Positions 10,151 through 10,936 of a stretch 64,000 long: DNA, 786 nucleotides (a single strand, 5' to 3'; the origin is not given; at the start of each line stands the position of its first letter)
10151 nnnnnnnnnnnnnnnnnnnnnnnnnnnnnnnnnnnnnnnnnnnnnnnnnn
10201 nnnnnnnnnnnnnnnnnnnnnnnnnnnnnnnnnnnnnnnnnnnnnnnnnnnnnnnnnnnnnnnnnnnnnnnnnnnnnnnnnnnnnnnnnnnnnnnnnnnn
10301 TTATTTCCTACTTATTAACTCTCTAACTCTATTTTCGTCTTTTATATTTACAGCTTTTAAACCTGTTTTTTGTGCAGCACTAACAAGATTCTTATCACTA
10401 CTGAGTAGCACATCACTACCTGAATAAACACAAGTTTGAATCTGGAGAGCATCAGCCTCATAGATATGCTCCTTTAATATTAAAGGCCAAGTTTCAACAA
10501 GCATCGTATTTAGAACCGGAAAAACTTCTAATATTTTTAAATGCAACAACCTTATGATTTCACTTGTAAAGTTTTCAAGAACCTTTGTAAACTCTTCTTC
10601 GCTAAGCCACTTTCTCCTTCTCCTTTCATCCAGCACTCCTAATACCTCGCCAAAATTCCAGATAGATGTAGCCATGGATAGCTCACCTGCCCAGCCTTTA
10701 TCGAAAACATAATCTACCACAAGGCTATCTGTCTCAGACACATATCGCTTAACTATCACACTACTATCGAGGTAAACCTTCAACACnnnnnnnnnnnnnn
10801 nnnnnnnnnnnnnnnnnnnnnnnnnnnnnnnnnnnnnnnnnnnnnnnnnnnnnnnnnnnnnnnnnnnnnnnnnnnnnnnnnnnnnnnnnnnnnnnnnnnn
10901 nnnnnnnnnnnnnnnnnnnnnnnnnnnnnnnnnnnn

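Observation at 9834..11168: VapBC cassette 2: GC-richer TA pair flanked by a different ~75-bp direct repeat containing a hairpin and TATA-like box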

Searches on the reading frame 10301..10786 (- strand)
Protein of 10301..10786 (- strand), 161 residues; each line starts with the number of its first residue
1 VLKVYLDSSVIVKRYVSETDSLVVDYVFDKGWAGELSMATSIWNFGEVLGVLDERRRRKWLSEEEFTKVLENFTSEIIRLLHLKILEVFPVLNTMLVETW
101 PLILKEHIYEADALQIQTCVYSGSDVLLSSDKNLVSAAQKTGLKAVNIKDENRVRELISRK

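Call 13: search_protein_families(library=pfam, proteins=[window:10301-10786:-], max_evalue=0.01)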
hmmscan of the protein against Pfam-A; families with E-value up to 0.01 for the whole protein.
window:10301-10786:- (161 aa): 1 family
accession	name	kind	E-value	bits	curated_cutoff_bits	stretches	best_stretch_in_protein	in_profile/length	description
PF01850.27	PIN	-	6.3e-06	27.2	23.6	1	4-138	1-118/120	PIN domain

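Call 15: find_encoding_contigs(protein=window:10301-10786:-, flank=10000, max_places=6)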
Protein window:10301-10786:- (161 aa): 5 contigs read that carry it; 4 places shown.
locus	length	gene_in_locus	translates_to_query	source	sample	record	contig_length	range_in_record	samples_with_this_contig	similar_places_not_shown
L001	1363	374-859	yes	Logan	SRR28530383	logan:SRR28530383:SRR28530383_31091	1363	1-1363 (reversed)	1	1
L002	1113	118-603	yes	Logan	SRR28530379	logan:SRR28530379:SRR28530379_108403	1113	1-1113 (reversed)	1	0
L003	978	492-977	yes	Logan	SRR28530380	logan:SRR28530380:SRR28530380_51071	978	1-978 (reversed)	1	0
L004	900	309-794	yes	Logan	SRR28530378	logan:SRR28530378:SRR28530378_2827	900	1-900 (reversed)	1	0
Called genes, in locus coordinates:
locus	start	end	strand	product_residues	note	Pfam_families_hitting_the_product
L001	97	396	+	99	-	-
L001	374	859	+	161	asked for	PF01850:PIN (weak)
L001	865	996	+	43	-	-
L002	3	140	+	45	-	?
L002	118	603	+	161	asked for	PF01850:PIN (weak)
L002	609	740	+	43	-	-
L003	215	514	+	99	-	-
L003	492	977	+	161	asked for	PF01850:PIN (weak)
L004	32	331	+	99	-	-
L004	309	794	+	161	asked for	PF01850:PIN (weak)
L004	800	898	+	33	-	?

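Call 26: find_homologous_proteins(query=window:10301-10786:-)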
Query window:10301-10786:- (161 aa): 439 proteins with E <= 0.001 among 560 candidates; the best 120 are listed.
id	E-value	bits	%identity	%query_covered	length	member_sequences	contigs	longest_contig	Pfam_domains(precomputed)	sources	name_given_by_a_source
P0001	1.5e-97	341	100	100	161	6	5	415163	PF01850.28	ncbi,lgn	ncbi:MAG: type II toxin-antitoxin system VapC family toxin [Nitrososphaerota archaeon]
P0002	7.8e-78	277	76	100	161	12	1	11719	PF01850.28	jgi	jgi:predicted nucleic acid-binding protein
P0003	1.8e-75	270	81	94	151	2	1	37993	-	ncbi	-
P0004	1.9e-72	260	80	94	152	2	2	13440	-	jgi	-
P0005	1.1e-71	257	74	100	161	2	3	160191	PF01850.28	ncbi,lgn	ncbi:MAG: type II toxin-antitoxin system VapC family toxin [Candidatus Bathyarchaeia archaeon]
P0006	2.6e-69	250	73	98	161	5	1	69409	PF01850.28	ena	-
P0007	6.5e-69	248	69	99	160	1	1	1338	PF01850.28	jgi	jgi:predicted nucleic acid-binding protein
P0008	1.1e-68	248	69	100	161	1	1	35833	PF01850.28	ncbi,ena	-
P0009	1.3e-68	247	70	99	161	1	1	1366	PF01850.28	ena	-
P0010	1.3e-67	244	71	98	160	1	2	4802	-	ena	-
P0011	3.2e-67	243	70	98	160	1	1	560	-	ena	-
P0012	4.7e-67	242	70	98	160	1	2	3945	PF01850.28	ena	-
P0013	4.7e-67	242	68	99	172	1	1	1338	PF01850.28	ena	-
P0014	5.0e-67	242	70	97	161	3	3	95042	PF01850.28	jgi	-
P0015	6.0e-67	242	73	92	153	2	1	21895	PF01850.28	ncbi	ncbi:MAG: type II toxin-antitoxin system VapC family toxin [Thermoproteota archaeon]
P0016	6.0e-67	242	68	99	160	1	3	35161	PF01850.28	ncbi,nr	ncbi:type II toxin-antitoxin system VapC family toxin [Candidatus Bathyarchaeota archaeon]|nr:type I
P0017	9.6e-67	241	70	98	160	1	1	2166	PF01850.28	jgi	-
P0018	1.1e-66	241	70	98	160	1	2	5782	PF01850.28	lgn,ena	-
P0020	1.4e-66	241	70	98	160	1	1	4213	PF01850.28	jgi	-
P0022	2.2e-66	240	70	98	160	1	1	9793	PF01850.28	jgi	-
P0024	3.6e-66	239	67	100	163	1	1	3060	PF01850.28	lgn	-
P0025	4.2e-66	239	69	98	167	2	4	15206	PF01850.28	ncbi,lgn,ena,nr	ncbi:MAG: PIN domain nuclease [Thermoprotei archaeon]|nr:MAG: PIN domain nuclease [Thermoprotei arch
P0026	6.9e-66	239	67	99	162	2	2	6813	PF01850.28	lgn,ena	-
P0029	8.6e-66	238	70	97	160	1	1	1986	PF01850.28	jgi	-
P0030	9.1e-66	238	67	98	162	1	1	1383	PF01850.28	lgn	-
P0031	9.8e-66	238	67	99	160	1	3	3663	PF01850.28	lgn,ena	-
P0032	1.3e-65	238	67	99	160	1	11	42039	PF01850.28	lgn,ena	-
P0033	1.4e-65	238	67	99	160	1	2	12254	PF01850.28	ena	-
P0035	2.0e-65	237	66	99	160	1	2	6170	PF01850.28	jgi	-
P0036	2.8e-65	237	66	99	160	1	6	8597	PF01850.28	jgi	-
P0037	3.1e-65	236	70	98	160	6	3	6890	PF01850.28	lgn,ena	-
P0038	3.3e-65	236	66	98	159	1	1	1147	PF01850.28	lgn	-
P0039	4.0e-65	236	65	99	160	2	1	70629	PF01850.28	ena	-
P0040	4.1e-65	236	66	99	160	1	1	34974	PF01850.28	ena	-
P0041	5.1e-65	236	68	98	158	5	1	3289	PF01850.28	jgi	-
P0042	5.3e-65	236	70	98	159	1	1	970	PF01850.28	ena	-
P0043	6.6e-65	235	66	99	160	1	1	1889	PF01850.28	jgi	-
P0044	1.0e-64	235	68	98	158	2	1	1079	PF01850.28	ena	-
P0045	1.5e-64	234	66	99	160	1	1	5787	PF01850.28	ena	-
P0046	1.8e-64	234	67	97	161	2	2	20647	PF01850.28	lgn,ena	-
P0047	2.1e-64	234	66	99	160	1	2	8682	PF01850.28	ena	-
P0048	2.2e-64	234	65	98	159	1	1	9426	PF01850.28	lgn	-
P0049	4.3e-64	233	65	98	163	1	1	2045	PF01850.28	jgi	-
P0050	7.6e-64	232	68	98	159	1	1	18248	PF01850.28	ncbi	ncbi:MAG: type II toxin-antitoxin system VapC family toxin [Thermoproteota archaeon]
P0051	9.1e-64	232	66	98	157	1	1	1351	PF01850.28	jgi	-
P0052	3.4e-63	230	62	99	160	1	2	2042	PF01850.28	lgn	-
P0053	5.1e-63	229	68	98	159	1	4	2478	PF01850.28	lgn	-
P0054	7.0e-63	229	61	99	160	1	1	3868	PF01850.28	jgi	-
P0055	8.2e-63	229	61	99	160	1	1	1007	PF01850.28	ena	-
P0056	8.4e-63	229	65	99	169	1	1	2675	PF01850.28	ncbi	-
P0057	1.0e-62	228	65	98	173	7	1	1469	PF01850.28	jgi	-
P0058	1.5e-62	228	65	99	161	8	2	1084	PF01850.28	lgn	-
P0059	1.6e-62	228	61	99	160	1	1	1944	PF01850.28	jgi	-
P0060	2.3e-62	227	66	98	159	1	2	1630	PF01850.28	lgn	-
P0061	5.8e-62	226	66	98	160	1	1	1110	PF01850.28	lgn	-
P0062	7.1e-62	226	66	98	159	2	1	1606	PF01850.28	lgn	-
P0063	8.4e-62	225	65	99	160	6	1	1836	PF01850.28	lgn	-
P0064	1.1e-61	225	65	98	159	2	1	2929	PF01850.28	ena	-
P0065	1.4e-61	225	65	99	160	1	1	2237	PF01850.28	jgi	-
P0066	1.4e-61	225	65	99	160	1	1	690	PF01850.28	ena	-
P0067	1.4e-61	225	65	99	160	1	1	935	PF01850.28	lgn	-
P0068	1.5e-61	224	66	98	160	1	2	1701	PF01850.28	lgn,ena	-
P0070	2.0e-61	224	63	98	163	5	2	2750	PF01850.28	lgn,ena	-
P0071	2.0e-61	224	63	98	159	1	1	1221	PF01850.28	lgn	-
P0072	2.6e-61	224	64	98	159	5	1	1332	PF01850.28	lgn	-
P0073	3.0e-61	224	65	98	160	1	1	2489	PF01850.28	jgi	-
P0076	5.0e-61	223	66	99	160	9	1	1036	PF01850.28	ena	-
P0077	5.3e-61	223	64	99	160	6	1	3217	PF01850.28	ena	-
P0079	1.5e-60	221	63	99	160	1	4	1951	PF01850.28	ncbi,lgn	ncbi:MAG: type II toxin-antitoxin system VapC family toxin [Candidatus Bathyarchaeia archaeon]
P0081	4.3e-60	220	63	98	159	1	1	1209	PF01850.28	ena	-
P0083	1.1e-59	218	65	99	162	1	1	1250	PF01850.28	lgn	-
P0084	1.4e-59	218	63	98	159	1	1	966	PF01850.28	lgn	-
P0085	2.3e-59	217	60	99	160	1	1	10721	PF01850.28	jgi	jgi:predicted nucleic acid-binding protein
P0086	2.4e-59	217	66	96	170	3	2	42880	PF01850.28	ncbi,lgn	ncbi:MAG: type II toxin-antitoxin system VapC family toxin [Candidatus Bathyarchaeia archaeon]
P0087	3.0e-59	217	63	99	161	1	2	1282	PF01850.28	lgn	-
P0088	3.2e-59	217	66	98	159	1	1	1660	PF01850.28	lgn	-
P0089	4.0e-59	217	64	99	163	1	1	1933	PF01850.28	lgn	-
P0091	2.6e-58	214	62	98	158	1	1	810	PF01850.28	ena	-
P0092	5.2e-58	213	66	96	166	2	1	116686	PF01850.28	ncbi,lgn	ncbi:MAG: type II toxin-antitoxin system VapC family toxin [Candidatus Bathyarchaeia archaeon]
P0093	1.8e-57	211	61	98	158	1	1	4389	PF01850.28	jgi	-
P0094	9.6e-57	209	61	98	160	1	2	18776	PF01850.28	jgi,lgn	-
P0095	1.1e-55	205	68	83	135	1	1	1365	PF01850.28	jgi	-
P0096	2.9e-55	204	60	98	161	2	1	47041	PF01850.28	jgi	-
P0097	6.0e-55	203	61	99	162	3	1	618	PF01850.28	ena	-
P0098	2.3e-54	201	60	98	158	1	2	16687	PF01850.28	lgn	-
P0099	1.4e-53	199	59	98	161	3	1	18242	PF01850.28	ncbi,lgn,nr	ncbi:MAG: type II toxin-antitoxin system VapC family toxin [Candidatus Bathyarchaeia archaeon]|nr:ty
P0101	2.5e-52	195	59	99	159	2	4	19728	PF01850.28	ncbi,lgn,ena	-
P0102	2.6e-51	191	56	98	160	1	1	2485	PF01850.28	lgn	-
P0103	1.2e-50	189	57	98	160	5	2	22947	PF01850.28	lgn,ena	-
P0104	1.4e-50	189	54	98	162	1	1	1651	PF01850.28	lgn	-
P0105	4.7e-50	187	55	98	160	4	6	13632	PF01850.28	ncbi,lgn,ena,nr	ncbi:PIN domain nuclease [Candidatus Bathyarchaeota archaeon]|nr:MAG: PIN domain nuclease [Candidatu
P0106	6.0e-50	187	52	99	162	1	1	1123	PF01850.28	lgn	-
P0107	9.2e-50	186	53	98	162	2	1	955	PF01850.28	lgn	-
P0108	1.4e-49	186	55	99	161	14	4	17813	PF01850.28,PF09851.15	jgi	-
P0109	2.7e-49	185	55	98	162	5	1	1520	PF01850.28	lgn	-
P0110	9.7e-49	183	51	98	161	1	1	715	PF01850.28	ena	-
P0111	1.3e-48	182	53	98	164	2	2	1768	PF01850.28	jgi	-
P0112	1.3e-48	182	54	99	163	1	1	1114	PF01850.28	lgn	-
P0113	1.5e-48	182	55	98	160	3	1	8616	PF01850.28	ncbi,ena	-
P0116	2.2e-48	182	59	92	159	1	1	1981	PF01850.28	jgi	-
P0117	2.6e-48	182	54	98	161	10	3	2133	PF01850.28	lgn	-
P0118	4.4e-48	181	54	98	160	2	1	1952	PF01850.28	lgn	-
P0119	4.6e-48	181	53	98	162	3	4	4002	PF01850.28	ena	-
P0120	4.9e-48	181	55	98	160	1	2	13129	PF01850.28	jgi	-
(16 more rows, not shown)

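Call 27: find_encoding_contigs(protein=P0002, flank=6000, max_places=3)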
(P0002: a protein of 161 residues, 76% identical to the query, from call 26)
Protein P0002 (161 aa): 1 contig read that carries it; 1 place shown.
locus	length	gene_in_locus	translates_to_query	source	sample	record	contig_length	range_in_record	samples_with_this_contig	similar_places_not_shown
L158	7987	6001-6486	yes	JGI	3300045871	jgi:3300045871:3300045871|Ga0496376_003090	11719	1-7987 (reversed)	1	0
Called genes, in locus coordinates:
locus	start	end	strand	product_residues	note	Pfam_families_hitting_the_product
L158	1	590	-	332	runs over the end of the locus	PF01656:CbiA (weak), PF02374:ArsA_ATPase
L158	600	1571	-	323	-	PF00142:Fer4_NifH (weak), PF01656:CbiA, PF02374:ArsA_ATPase, PF10609:ParA (faint), PF13614:AAA_31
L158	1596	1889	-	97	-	PF25952:DUF7990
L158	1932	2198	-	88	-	PF25952:DUF7990 (weak)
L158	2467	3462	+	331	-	PF00296:Bac_luciferase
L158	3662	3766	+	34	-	-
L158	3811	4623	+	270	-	PF13419:HAD_2 (faint), PF13344:Hydrolase_6, PF09419:PGP_phosphatase (faint), PF00702:Hydrolase, PF13242:Hydrolase_like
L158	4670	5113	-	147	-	PF01909:NTP_transf_2, PF18765:Polbeta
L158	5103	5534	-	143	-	PF05168:HEPN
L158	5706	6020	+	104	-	-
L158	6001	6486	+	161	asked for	PF01850:PIN (weak)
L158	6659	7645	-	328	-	-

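Call 28: find_encoding_contigs(protein=P0003, flank=6000, max_places=3)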
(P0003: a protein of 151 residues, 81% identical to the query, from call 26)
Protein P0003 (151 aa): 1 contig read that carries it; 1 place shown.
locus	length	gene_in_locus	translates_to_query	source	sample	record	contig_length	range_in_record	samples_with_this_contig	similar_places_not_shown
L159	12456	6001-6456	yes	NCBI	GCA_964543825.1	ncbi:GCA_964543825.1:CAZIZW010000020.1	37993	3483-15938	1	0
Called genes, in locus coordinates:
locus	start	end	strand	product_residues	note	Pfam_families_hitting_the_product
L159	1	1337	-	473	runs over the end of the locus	-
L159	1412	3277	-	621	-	PF07944:Beta-AFase-like_GH127_cat, PF20736:Glyco_hydro127M, PF20737:Glyco_hydro127C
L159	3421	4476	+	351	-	PF01370:Epimerase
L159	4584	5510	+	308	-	PF01717:Meth_synt_2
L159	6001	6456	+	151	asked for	-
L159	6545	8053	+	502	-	PF00370:FGGY_N, PF02782:FGGY_C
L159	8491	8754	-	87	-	-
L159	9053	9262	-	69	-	-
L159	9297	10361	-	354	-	PF05167:DUF711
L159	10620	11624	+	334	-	PF01515:PTA_PTB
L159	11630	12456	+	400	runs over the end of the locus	PF00871:Acetate_kinase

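Call 29: find_encoding_contigs(protein=P0004, flank=6000, max_places=3)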
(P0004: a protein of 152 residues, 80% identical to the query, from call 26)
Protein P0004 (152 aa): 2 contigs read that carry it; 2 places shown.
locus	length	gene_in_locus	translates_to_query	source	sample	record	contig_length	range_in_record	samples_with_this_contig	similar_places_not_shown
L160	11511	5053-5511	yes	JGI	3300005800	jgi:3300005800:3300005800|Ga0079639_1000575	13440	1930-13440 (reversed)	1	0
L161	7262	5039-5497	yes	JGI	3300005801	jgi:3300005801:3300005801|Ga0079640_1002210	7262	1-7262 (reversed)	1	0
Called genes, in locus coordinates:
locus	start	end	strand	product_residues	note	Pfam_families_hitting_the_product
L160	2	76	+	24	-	?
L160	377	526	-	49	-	-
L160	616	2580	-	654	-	PF07944:Beta-AFase-like_GH127_cat, PF20736:Glyco_hydro127M, PF20737:Glyco_hydro127C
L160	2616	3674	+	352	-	PF01370:Epimerase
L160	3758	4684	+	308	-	PF01717:Meth_synt_2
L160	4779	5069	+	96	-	-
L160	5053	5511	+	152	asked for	-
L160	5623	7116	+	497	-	PF00370:FGGY_N, PF02782:FGGY_C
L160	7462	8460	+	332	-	PF01515:PTA_PTB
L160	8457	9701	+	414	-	PF00871:Acetate_kinase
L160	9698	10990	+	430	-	PF13562:NTP_transf_4, PF00132:Hexapep (faint)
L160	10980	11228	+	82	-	PF00550:PP-binding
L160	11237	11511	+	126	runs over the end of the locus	PF01648:ACPS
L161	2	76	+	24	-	?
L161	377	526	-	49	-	-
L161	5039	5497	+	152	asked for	-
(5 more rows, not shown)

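Call 58: search_protein_families(library=ncbifam, proteins=[window:10301-10786:-], max_evalue=1)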
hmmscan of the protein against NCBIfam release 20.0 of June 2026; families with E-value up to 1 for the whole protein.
window:10301-10786:- (161 aa): 1 family
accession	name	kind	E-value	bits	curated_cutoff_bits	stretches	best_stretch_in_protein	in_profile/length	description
TIGR00305.1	TIGR00305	equivalog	0.052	13.9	29.15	1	3-135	1-113/115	putative toxin-antitoxin system toxin component, PIN family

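Call 59: search_solved_structures(query=window:10301-10786:-, max_evalue=1)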
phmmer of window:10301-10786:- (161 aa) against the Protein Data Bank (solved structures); distinct sequences matched with E-value up to 1: 0.

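Call 79: find_encoding_contigs(protein=P0005, flank=4000, max_places=2)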
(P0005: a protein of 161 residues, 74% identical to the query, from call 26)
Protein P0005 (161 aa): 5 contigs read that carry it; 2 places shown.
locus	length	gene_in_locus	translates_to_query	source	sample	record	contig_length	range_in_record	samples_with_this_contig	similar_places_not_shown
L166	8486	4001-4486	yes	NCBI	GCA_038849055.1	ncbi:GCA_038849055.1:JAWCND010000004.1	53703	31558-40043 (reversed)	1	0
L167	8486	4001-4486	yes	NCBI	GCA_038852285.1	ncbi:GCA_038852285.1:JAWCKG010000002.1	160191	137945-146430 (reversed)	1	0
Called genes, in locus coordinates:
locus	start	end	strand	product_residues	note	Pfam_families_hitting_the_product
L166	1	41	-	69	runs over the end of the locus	-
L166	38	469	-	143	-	PF08859:DGC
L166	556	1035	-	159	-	PF02566:OsmC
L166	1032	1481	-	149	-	PF08859:DGC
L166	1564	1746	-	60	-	PF00582:Usp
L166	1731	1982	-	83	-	PF00582:Usp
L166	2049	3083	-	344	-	PF03773:ArsP_1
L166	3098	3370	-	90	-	PF10865:DUF2703 (weak), PF13192:Thioredoxin_3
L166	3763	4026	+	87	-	-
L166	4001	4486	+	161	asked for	PF01850:PIN (weak)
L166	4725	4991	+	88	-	-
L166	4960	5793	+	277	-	-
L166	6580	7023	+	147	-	PF13247:Fer4_11, PF12838:Fer4_7, PF13187:Fer4_9 (weak), PF00037:Fer4, PF12797:Fer4_2 (weak), PF12837:Fer4_6 (weak), PF13237:Fer4_10 (weak)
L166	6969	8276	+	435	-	PF07992:Pyr_redox_2, PF13450:NAD_binding_8 (faint), PF13738:Pyr_redox_3 (weak), PF00070:Pyr_redox, PF01266:DAO (weak), PF18267:Rubredoxin_C (weak)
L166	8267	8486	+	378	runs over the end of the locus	PF00310:GATase_2, PF13522:GATase_6 (weak)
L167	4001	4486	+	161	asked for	PF01850:PIN (weak)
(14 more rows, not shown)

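Call 80: find_encoding_contigs(protein=P0006, flank=4000, max_places=2)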
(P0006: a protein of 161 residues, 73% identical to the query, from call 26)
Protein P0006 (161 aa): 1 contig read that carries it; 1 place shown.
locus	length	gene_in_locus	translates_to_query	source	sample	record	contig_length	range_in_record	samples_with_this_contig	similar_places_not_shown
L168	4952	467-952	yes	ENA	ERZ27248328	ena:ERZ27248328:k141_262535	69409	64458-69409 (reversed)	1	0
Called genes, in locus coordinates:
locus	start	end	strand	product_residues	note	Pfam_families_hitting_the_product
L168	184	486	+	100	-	-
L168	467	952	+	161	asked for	PF01850:PIN (weak)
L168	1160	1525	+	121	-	PF04242:DUF424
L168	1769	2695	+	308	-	PF04981:NMD3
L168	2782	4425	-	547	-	PF19864:Radical_SAM_N2, PF04055:Radical_SAM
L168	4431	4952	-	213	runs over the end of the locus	PF01015:Ribosomal_S3Ae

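Call 81: find_encoding_contigs(protein=P0015, flank=4000, max_places=2)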
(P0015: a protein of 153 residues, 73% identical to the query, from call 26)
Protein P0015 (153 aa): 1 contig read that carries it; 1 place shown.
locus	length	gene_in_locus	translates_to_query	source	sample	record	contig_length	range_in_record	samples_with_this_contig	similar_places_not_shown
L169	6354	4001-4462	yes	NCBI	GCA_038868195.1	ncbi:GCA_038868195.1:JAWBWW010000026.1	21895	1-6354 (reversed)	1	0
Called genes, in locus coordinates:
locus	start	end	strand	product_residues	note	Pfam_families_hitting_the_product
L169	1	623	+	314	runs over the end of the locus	PF00005:ABC_tran, PF13304:AAA_21 (weak)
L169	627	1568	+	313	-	PF12679:ABC2_membrane_2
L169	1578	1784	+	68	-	-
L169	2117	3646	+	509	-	PF01435:Peptidase_M48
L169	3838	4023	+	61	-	-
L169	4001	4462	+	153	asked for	PF01850:PIN (weak)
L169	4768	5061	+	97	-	-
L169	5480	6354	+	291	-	PF01435:Peptidase_M48 (weak)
